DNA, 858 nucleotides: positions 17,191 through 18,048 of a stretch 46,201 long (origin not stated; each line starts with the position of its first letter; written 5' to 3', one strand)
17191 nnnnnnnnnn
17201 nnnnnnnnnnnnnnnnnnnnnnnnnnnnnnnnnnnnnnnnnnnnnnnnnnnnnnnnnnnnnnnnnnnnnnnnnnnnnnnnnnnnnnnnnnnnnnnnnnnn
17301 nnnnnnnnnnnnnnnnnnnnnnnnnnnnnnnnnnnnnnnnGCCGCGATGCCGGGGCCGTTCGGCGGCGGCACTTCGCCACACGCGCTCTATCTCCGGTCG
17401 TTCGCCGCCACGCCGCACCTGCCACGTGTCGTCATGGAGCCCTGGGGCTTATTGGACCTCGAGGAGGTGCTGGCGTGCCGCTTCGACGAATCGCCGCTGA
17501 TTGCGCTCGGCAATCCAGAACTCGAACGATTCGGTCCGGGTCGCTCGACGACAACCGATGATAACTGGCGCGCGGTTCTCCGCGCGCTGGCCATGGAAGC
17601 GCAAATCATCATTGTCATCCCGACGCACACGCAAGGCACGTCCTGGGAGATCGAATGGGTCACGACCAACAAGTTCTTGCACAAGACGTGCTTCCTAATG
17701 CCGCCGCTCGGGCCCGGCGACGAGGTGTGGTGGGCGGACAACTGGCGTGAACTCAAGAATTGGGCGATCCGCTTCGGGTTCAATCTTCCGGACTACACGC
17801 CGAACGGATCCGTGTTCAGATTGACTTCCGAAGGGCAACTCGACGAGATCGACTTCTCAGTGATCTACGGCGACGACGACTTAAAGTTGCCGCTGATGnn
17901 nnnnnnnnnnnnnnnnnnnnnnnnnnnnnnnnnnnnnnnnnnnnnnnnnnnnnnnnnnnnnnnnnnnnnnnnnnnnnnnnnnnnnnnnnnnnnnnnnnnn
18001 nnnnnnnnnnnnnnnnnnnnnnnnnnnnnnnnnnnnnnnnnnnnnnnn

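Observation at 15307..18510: Pyrophosphatase-like gene plus a 763-aa TPR / TIR-or-NDT-like protein: candidate undescribed nucleotide-targeting conflict module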

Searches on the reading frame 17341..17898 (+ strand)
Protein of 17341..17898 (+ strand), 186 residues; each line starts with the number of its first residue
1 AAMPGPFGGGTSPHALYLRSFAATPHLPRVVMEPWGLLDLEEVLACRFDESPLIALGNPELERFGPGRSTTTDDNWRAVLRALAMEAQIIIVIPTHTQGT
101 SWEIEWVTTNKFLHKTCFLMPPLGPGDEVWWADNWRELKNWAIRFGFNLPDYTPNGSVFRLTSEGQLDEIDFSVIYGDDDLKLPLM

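Call 25: search_solved_structures(query=A2, max_evalue=10, show_alignments=3)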
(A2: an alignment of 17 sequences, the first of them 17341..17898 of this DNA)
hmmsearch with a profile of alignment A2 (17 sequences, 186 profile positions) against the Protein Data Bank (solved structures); distinct sequences matched with E-value up to 10: 11.
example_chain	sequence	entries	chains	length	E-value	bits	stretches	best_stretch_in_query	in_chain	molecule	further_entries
7osv_A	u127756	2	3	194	1.1e-09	41.2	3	61-102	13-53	DeNovoTIM6-SB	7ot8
6z2i_A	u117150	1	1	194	9.1e-06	28.4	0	61-102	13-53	de novo designed TIM barrel DeNovoTIM6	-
7osu_A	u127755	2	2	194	0.00032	23.3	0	60-102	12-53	sTIM11noCys-SB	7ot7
6yqy_A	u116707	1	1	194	0.0015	21.2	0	60-102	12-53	de novo designed TIM barrel sTIM11noCys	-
7a8s_A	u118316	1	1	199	0.0015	21.2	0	60-102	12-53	sTIM11_h3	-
7p12_A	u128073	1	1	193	0.0018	20.9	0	61-92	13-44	DeNovoTIM13-SB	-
8r8n_A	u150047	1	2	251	0.0024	20.5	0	60-92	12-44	HalluTIM2-2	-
5bvl_A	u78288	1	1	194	0.0054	19.3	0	60-102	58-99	designed TIM barrel sTIM11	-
8r8o_A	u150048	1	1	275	0.0062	19.1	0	60-92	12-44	HalluTIM3-1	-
6yqx_A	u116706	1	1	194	0.0077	18.8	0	61-92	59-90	de novo designed TIM barrel DeNovoTIM13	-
6wvs_A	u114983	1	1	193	0.07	15.7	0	61-94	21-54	DeNovoTIM15 hyperstable de novo TIM barrel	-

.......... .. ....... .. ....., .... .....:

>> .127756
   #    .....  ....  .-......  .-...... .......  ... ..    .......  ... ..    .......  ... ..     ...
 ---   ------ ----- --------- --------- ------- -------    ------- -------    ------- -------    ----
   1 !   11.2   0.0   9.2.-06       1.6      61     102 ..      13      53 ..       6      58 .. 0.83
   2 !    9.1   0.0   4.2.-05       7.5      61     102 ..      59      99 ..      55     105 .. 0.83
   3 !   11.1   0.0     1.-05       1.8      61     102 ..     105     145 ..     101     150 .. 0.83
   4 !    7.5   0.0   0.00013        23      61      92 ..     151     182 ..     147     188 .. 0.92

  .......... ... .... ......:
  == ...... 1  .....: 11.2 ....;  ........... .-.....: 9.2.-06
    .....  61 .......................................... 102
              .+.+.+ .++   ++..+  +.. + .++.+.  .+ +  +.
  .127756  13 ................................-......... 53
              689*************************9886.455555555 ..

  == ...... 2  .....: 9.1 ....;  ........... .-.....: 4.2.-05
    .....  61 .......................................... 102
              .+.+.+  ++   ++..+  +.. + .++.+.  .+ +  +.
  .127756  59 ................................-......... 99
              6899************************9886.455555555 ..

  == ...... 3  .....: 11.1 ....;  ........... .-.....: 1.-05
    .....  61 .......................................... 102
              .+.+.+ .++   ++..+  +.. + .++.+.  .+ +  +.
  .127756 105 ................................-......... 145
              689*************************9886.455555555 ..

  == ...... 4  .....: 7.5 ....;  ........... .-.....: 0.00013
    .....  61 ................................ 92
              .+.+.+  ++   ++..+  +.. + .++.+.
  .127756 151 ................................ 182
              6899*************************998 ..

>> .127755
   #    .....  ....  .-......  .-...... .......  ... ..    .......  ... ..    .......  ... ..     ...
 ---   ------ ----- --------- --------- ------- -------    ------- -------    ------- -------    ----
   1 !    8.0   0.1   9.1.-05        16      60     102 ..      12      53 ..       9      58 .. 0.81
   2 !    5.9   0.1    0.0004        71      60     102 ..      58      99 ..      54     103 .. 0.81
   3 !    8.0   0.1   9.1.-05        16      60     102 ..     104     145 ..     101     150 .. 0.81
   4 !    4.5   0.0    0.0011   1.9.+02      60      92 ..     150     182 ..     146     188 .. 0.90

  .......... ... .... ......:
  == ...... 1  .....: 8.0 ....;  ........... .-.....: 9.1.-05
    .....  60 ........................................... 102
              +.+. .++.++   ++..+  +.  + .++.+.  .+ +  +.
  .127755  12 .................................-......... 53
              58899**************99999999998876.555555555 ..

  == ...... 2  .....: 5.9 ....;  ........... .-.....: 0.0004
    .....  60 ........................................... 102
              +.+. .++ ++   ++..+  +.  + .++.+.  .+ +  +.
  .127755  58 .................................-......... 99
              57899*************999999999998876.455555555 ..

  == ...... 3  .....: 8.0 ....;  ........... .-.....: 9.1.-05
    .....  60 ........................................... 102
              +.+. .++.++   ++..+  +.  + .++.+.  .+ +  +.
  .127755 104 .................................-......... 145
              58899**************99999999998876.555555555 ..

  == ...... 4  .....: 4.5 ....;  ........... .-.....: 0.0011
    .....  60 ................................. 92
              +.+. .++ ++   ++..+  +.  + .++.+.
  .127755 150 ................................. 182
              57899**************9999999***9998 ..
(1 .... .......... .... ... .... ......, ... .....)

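Call 35: predict_structure(alignment_id=A2)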
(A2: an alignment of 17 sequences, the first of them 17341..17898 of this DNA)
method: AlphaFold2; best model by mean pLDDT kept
length: 186 residues; sequences in the alignment: 17
mean_pLDDT: 79.2   pTM: 0.81
mean pLDDT of the five models: 79.2, 78.8, 78.4, 77.0, 76.3
residues with pLDDT >= 90: 24; 70-90: 124; 50-70: 29; < 50: 9
segments of 3 or more residues with pLDDT < 50: 1-6
pLDDT, mean of each block of 10 residues (from residue 1): 45 80 82 85 81 66 54 80 86 84 88 91 78 90 84 91 77 83 80
secondary structure, 60 per line:
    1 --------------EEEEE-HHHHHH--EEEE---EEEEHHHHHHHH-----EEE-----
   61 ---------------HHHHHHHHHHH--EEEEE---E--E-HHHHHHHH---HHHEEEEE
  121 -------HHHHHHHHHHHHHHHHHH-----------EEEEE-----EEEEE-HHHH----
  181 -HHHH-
elements in order: E15-19 H21-26 E29-32 E36-39 H40-47 E53-55 H76-86 E89-93 H102-109 E116-120 H128-145 E157-161 E167-171 H173-176 H182-185

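Call 38: fold_search(model_id=the predicted structure, library=pdb)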
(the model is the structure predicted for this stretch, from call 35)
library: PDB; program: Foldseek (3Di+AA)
matches with E <= 10: 699; with E <= 0.001: 0
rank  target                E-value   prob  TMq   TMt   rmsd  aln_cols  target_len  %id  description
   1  3dlb_A                1.8e-01  0.16  0.24  0.09  10.3       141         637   19  Crystal structure of the guide-strand-containing Argonaute protein silencing complex (released 2008-09-02)
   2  7nt7_MODEL_1_A        2.0e-01  0.18  0.29  0.32  11.8       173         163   12  Solution structure of toll like receptor 1 (TLR1) TIR domain (released 2021-08-25)
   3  5m1o_A                2.3e-01  0.08  0.17  0.17  14.4       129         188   15  Crystal structure of the large terminase nuclease from thermophilic phage G20c with bound Cobalt (released 2016-10-26)
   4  2q62_A                2.4e-01  0.30  0.25  0.21   8.2       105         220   11  Crystal Structure of ArsH from Sinorhizobium meliloti (released 2007-12-11)
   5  8dkt_B                2.6e-01  0.18  0.30  0.23   8.9       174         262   11  Crystal Structure of Septin1 - Septin2 heterocomplex from Drosophila melanogaster (released 2023-01-11)
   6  9b7d_C                2.6e-01  0.13  0.27  0.26  14.5       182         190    6  Structure of ThsB-Tad3 complex (released 2025-01-22)
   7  5jwr_C                2.6e-01  0.06  0.19  0.17  12.9       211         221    7  Crystal structure of foldswitch-stabilized KaiB in complex with the N-terminal CI domain of KaiC and a dimer of KaiA C (released 2017-03-29)
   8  2q62_G                2.8e-01  0.25  0.25  0.22   8.8       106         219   13  Crystal Structure of ArsH from Sinorhizobium meliloti (released 2007-12-11)
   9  2q62_F                3.0e-01  0.28  0.25  0.22   8.3       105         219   12  Crystal Structure of ArsH from Sinorhizobium meliloti (released 2007-12-11)
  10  2q62_D                3.0e-01  0.21  0.26  0.21  10.1       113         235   16  Crystal Structure of ArsH from Sinorhizobium meliloti (released 2007-12-11)
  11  9b7d_A                3.0e-01  0.12  0.25  0.25  11.5       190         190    6  Structure of ThsB-Tad3 complex (released 2025-01-22)
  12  1tz3_A                3.0e-01  0.08  0.20  0.14  12.2       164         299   13  crystal structure of aminoimidazole riboside kinase complexed with aminoimidazole riboside (released 2004-10-12)
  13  4en4_A                3.0e-01  0.08  0.22  0.15  11.1       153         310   11  Crystal Structure of the Ternary Human PL Kinase-Ginkgotoxin-MgATP Complex (released 2012-05-02)
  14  2ajp_B                3.0e-01  0.08  0.21  0.15  11.3       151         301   12  Crystal structure of a human pyridoxal kinase (released 2005-08-09)
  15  5mji                  3.2e-01  0.13  0.27  0.21  12.0       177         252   12  Crystal Structure of RosB with bound intermediate OHC-RP (8-demethyl-8-formylriboflavin-5'-phosphate) (released 2016-12-28)
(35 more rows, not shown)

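Call 39: search_protein_families(library=pfam, alignment_id=A2, max_evalue=10)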
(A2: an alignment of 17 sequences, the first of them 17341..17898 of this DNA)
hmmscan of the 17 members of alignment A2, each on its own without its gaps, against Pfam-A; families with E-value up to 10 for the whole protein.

A. member 1, window:17341-17898:+ (186 aa): 0 families

B. families by the number of members that match (of 17 scanned): 3 families
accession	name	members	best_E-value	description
PF06767.16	Sif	3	0.16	Sif protein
PF22682.2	Ribosomal_uL24m-like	1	0.37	Large ribosomal subunit protein uL24m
PF25612.1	DUF7940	1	0.91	Family of unknown function (DUF7940)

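Call 41: search_protein_representatives(alignment_id=A2)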
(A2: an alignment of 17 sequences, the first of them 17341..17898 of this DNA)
Query: 17 sequences, 186 profile positions. Proteins with E-value up to 0.001 (for the whole library): 4804; up to 1e-10: 1142; up to 1e-30: 17. The best 150 are listed.
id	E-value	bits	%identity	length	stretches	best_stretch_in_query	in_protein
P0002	4.2e-92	323.0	-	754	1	2-186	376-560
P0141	1.1e-90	318.3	-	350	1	2-186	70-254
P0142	4.8e-90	316.3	-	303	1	2-186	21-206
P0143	1.5e-82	291.8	-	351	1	6-182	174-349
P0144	6.5e-81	286.5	-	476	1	2-177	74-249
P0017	3.4e-75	267.8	-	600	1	2-157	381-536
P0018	4.5e-75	267.4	-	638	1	2-186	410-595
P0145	2.3e-73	261.9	-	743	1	2-186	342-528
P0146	7.0e-71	253.8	-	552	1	2-186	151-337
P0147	2.9e-67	242.0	-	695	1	2-186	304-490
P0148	3.1e-67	241.9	-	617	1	2-175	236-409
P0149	2.6e-53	196.5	-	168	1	37-167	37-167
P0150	6.3e-43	162.6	-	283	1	85-186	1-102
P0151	7.1e-40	152.7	-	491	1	10-166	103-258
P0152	3.5e-33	130.9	-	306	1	7-168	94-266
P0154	3.5e-31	124.3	-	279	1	13-171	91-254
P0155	1.1e-29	119.5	-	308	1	8-169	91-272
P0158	3.1e-29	118.0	-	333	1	13-171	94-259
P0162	9.6e-29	116.4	-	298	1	6-167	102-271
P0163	1.0e-28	116.3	-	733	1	9-172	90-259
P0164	1.4e-28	115.9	-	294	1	14-168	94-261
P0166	2.2e-28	115.2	-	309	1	14-168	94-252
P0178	3.4e-27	111.3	-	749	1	13-172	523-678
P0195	4.9e-26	107.6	-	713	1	13-167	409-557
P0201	8.1e-26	106.8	-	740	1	13-169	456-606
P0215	2.7e-25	105.1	-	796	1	12-169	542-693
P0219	4.8e-25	104.3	-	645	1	14-169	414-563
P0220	4.9e-25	104.3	-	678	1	16-170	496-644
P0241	2.4e-24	102.1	-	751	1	14-170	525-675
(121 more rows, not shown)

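Call 44: search_protein_families(library=pfam, alignment_id=A5, max_evalue=0.001)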
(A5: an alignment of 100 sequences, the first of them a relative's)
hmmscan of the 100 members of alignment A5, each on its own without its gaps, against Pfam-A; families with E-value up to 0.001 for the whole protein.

A. member 1, P0141 (350 aa): 0 families

B. families by the number of members that match (of 100 scanned): 24 families
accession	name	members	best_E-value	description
PF12796.13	Ank_2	7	4e-45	Ankyrin repeats (3 copies)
PF00023.36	Ank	7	3.6e-38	Ankyrin repeat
PF13637.12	Ank_4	7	1.3e-27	Ankyrin repeats (many copies)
PF13606.12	Ank_3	7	7.9e-27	Ankyrin repeat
PF13857.12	Ank_5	7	1.9e-25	Ankyrin repeats (many copies)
PF07719.23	TPR_2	3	1.6e-11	Tetratricopeptide repeat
PF00515.34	TPR_1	3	2.3e-10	Tetratricopeptide repeat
PF13424.12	TPR_12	2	1.7e-16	Tetratricopeptide repeat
PF13432.12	TPR_16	2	1.4e-08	Tetratricopeptide repeat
PF23745.1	ANK_LRRK2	2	5.2e-05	LRRK2 ANK repeat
PF13181.12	TPR_8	1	1.2e-11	Tetratricopeptide repeat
PF13431.12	TPR_17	1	9.1e-11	Tetratricopeptide repeat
PF13414.12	TPR_11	1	4.5e-10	TPR repeat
PF13176.12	TPR_7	1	9.3e-09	Tetratricopeptide repeat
PF14559.12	TPR_19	1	2.1e-07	Tetratricopeptide repeat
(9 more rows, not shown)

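Call 49: list_cluster_members(proteins=[P0152, P0154, P0155, P0158, P0162, P0164, P0166, P0163, P0178, P0145])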
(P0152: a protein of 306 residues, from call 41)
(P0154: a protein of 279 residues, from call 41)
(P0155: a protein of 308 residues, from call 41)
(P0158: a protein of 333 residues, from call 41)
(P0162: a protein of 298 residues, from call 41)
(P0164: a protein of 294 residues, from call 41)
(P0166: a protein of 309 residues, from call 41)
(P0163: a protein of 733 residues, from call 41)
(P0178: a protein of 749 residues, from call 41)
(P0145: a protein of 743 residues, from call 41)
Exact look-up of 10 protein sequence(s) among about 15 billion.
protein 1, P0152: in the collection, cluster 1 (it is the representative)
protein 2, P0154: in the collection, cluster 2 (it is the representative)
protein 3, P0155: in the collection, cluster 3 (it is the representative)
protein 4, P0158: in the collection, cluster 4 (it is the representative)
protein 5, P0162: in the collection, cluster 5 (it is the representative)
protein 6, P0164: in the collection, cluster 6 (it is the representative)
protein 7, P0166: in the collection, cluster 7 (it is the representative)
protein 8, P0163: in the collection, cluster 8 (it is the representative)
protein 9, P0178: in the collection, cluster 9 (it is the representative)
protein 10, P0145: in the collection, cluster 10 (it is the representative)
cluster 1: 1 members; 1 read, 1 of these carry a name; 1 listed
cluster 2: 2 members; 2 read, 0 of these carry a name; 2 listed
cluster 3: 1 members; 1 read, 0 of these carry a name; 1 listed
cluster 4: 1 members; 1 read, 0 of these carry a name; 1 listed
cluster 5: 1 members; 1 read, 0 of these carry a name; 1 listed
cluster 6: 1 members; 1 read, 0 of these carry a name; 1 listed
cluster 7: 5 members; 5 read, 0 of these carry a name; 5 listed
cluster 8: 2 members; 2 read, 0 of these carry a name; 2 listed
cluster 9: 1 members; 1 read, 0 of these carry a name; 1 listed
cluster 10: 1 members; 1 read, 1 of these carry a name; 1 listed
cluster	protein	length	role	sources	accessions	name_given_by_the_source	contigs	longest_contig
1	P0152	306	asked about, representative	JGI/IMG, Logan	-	hypothetical protein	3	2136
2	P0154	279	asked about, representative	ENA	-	-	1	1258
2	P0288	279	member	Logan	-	-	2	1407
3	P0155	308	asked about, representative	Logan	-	-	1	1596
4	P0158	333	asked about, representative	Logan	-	-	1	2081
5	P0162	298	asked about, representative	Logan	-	-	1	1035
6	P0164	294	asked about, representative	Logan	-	-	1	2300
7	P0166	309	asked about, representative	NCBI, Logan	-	-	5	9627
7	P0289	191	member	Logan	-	-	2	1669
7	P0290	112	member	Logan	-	-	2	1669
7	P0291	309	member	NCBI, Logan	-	-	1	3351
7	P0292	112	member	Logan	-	-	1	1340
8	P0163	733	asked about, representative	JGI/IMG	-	-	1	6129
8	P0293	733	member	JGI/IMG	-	-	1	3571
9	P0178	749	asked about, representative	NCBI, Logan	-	-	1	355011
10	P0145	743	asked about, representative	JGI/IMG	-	tetratricopeptide (TPR) repeat protein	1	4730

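Call 50: search_protein_families(library=padloc, alignment_id=A5, max_evalue=0.01)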
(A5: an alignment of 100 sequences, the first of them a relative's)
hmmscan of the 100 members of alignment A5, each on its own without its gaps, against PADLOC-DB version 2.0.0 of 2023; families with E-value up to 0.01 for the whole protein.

A. member 1, P0141 (350 aa): 0 families

B. families by the number of members that match (of 100 scanned): 8 families
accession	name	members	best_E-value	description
PDLC04783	PDC-M72A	7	2.7e-50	-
PDLC02908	Ankyrin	7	5.7e-24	-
PDLC02203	MzaA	6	1.5e-07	-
PDLC01169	TPR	1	1e-08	TPR repeats containing protein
PDLC01476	Cmr5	1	1e-05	CAS-III-B; effector_SS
PDLC01171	TPR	1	0.00031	TPR repeats containing protein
PDLC01143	Unk_04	1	0.00055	"I-E associated membrane protein, same context as STAND NTPase"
PDLC02991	DarT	1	0.005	-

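Call 51: search_protein_families(library=padloc, proteins=[P0178, P0195, P0201, P0215, P0219, P0220, P0241], max_evalue=0.01)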
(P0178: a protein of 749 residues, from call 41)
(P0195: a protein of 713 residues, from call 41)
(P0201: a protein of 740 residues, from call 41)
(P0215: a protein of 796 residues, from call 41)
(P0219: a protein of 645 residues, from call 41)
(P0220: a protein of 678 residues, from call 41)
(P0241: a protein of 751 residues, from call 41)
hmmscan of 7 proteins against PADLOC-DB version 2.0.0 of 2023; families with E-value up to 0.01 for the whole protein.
P0178 (749 aa): 3 families
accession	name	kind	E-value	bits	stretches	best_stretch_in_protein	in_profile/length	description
PDLC04783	PDC-M72A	-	2.7e-50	169.8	2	8-163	200-355/392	-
PDLC02908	Ankyrin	-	5.7e-24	82.4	3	104-190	736-822/880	-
PDLC02203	MzaA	-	3e-05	20.5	1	73-140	13-80/683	-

P0195 (713 aa): 3 families
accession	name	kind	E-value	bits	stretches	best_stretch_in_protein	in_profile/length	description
PDLC04783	PDC-M72A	-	7.6e-25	86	1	11-147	209-345/392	-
PDLC02908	Ankyrin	-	7.9e-13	45.6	1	21-162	725-864/880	-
PDLC02203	MzaA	-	0.00024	17.5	1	68-141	14-87/683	-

P0201 (740 aa): 3 families
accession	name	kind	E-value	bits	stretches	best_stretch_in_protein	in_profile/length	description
PDLC04783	PDC-M72A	-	2.2e-27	94.3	1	10-172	201-363/392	-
PDLC02908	Ankyrin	-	1.3e-10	38.2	1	60-148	724-812/880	-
PDLC02203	MzaA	-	0.002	14.5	1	41-108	13-80/683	-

P0215 (796 aa): 2 families
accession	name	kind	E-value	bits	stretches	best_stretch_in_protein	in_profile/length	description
PDLC04783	PDC-M72A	-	6.1e-20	69.8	1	16-181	236-389/392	-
PDLC02908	Ankyrin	-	7e-10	35.8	1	68-159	749-841/880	-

P0219 (645 aa): 4 families
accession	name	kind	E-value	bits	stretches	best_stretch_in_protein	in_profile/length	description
PDLC04783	PDC-M72A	-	4.2e-25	86.8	1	29-166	221-358/392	-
PDLC02908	Ankyrin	-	1.1e-10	38.4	1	58-156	723-821/880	-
PDLC02203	MzaA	-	1.5e-07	28.1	1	40-118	13-91/683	-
PDLC02991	DarT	-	0.005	14.7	1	69-158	70-156/196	-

P0220 (678 aa): 3 families
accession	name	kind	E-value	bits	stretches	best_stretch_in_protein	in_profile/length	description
PDLC04783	PDC-M72A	-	1.3e-22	78.7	1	9-155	233-379/392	-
PDLC02908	Ankyrin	-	9.2e-07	25.5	1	63-138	727-802/880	-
PDLC02203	MzaA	-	0.0042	13.4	1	43-108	15-80/683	-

P0241 (751 aa): 3 families
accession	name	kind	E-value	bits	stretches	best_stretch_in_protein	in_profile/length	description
PDLC04783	PDC-M72A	-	3.5e-34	116.7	2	117-252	202-337/392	-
PDLC02908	Ankyrin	-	1.2e-14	51.5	2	147-248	738-840/880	-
PDLC02203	MzaA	-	1.6e-06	24.7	0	46-97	15-66/683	-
